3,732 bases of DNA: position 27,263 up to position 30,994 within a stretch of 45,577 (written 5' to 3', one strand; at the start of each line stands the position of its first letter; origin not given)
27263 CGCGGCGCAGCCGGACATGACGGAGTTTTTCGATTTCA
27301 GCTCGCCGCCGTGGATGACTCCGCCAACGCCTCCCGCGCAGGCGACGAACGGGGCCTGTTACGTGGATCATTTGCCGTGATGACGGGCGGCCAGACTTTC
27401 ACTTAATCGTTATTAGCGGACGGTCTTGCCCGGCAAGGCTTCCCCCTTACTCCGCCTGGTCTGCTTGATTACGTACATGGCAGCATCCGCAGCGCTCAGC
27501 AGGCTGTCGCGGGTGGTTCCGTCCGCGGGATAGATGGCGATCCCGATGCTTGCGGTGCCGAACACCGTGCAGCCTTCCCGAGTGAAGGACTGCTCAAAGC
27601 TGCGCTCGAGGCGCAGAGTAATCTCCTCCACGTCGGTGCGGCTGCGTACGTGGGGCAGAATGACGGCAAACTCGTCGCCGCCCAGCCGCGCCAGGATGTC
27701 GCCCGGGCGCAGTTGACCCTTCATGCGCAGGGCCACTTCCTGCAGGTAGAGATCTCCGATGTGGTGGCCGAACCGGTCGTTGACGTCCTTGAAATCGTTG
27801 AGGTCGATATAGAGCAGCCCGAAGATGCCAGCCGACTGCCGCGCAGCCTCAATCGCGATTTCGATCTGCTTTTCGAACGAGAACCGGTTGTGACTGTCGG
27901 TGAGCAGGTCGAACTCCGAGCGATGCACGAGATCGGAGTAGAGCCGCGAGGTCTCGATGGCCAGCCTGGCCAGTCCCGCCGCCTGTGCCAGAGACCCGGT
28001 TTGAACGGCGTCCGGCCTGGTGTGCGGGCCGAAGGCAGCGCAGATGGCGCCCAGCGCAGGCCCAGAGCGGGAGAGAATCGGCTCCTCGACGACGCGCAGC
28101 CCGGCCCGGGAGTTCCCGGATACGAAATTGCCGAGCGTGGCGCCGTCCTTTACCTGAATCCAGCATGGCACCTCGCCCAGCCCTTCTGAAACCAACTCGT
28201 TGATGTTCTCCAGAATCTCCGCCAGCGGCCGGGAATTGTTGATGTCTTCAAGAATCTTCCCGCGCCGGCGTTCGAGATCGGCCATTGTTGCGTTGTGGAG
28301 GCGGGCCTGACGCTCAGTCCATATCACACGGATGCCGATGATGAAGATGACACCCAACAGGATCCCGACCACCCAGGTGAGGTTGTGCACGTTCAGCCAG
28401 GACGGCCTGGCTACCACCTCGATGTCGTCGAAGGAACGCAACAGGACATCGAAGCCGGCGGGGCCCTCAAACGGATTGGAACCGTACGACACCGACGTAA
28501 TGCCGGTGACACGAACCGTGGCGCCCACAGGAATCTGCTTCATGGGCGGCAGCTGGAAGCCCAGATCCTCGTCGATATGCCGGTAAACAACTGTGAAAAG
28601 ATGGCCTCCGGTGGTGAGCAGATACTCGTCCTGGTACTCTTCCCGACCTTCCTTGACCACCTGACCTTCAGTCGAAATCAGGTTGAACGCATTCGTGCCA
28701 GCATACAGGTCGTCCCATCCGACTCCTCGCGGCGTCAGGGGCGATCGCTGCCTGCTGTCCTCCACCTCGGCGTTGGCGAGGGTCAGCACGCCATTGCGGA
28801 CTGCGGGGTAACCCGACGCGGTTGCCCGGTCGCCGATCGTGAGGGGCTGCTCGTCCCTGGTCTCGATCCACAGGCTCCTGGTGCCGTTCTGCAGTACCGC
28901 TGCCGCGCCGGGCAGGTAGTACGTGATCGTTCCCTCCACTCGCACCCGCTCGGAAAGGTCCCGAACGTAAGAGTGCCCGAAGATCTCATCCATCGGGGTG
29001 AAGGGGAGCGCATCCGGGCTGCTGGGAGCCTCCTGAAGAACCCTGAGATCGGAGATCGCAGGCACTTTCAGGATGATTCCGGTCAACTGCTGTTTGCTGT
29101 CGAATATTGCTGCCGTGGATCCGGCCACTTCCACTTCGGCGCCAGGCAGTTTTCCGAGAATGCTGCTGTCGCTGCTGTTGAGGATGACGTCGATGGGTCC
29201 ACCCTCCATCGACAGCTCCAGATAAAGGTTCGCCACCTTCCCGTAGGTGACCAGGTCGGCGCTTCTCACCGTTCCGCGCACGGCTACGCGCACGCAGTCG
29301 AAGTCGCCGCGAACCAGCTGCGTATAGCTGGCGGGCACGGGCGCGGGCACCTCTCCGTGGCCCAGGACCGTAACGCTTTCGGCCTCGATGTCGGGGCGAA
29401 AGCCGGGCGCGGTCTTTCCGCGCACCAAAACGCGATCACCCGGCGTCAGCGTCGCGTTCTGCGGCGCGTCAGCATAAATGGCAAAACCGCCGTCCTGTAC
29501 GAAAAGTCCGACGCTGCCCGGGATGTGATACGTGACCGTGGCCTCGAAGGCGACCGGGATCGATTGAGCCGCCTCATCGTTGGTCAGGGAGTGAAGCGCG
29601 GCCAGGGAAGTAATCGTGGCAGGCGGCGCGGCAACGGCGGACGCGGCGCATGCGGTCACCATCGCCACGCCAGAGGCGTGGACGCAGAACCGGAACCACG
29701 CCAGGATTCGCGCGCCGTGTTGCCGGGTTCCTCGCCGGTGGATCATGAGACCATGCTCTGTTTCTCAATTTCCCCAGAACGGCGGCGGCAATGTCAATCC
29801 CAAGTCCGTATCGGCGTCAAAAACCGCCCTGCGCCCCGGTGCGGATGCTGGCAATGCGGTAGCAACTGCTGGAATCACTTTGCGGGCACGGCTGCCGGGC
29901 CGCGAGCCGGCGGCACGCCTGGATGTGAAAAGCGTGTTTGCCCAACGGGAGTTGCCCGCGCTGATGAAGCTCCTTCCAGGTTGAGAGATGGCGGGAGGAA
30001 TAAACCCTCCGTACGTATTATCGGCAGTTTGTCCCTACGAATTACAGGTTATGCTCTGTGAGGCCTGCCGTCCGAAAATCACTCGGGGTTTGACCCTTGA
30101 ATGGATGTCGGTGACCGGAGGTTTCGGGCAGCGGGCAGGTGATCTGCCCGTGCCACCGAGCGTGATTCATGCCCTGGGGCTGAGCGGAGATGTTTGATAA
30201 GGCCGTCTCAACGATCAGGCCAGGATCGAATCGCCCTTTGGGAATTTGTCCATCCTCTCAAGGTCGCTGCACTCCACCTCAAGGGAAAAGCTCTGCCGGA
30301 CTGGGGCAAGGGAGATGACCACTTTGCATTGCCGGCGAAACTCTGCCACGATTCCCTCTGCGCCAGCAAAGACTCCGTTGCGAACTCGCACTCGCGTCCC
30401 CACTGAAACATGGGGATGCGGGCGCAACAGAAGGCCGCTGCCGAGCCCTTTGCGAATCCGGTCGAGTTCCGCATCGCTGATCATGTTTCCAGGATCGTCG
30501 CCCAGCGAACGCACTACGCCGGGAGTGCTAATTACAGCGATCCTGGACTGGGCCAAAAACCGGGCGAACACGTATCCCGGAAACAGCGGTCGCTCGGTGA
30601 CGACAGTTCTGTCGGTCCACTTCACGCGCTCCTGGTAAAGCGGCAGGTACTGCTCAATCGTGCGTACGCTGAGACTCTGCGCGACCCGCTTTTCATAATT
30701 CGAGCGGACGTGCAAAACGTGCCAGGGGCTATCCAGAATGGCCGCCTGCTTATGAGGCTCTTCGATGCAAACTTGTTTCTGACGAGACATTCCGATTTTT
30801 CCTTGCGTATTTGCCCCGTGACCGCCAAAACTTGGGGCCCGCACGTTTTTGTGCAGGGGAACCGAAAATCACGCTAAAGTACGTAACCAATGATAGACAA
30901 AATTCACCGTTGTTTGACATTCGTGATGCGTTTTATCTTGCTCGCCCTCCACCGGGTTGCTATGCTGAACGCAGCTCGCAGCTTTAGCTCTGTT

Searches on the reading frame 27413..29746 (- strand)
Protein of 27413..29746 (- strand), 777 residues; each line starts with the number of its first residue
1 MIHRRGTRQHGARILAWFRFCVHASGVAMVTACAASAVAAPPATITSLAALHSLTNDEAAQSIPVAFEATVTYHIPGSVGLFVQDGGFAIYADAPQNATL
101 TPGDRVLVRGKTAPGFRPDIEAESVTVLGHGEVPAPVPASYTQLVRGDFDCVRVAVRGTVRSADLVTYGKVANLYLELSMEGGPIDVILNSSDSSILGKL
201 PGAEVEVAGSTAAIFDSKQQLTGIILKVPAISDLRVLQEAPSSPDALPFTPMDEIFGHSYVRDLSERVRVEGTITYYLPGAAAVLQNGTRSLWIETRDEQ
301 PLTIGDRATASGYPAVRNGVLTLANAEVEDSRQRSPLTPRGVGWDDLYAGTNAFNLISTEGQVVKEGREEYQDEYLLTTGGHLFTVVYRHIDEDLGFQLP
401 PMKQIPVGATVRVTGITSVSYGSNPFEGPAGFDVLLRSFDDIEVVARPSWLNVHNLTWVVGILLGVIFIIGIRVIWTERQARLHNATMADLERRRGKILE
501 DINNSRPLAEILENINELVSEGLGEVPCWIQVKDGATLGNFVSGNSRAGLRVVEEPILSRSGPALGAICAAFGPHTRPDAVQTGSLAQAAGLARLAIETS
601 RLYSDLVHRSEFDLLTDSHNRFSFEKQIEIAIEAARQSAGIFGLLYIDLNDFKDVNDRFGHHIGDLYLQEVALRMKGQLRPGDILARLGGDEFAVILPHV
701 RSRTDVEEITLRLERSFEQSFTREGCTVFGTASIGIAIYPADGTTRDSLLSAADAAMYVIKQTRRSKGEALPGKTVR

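Call 5: search_protein_families(library=pfam, proteins=[window:27413-29746:-], max_evalue=0.01)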
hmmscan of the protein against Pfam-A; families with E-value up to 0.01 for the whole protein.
window:27413-29746:- (777 aa): 1 family
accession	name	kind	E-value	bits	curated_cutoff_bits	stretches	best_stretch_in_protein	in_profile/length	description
PF00990.26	GGDEF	-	1.6e-40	138.9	23.8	1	612-766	3-160/161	Diguanylate cyclase, GGDEF domain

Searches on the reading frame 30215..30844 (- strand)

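Call 5: search_protein_families(library=pfam, proteins=[window:30215-30844:-], max_evalue=0.01)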
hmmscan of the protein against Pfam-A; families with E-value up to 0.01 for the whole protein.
window:30215-30844:- (209 aa): 1 family
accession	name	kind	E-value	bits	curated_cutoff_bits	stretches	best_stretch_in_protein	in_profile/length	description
PF02357.24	NusG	-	1.2e-15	58.2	22.2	1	41-131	3-93/93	Transcription termination factor nusG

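Call 33: search_protein_families(library=ncbifam, proteins=[window:30215-30844:-], max_evalue=0.01)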
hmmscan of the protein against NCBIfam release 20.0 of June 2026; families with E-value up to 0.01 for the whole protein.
window:30215-30844:- (209 aa): 6 families
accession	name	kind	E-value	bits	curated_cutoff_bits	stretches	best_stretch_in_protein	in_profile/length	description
NF033644.1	antiterm_UpxY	subfamily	9.1e-27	94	100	1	41-191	1-160/164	UpxY family transcription antiterminator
TIGR01955.1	RfaH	equivalog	8.9e-13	48.5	144.5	1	41-195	1-158/159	transcription/translation regulatory transformer protein RfaH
NF033641.1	antiterm_LoaP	exception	3.4e-11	43.5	125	1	41-189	1-158/166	antiterminator LoaP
TIGR00922.1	nusG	equivalog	2.7e-10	40.4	135.7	1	41-178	1-154/172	transcription termination/antitermination protein NusG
NF006534.0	PRK09014.1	equivalog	7.3e-07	29.2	124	1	41-191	4-155/162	transcription/translation regulatory transformer protein RfaH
TIGR01956.2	NusG_myco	equivalog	0.0013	18.4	150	0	144-196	184-237/239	transcription termination/antitermination protein NusG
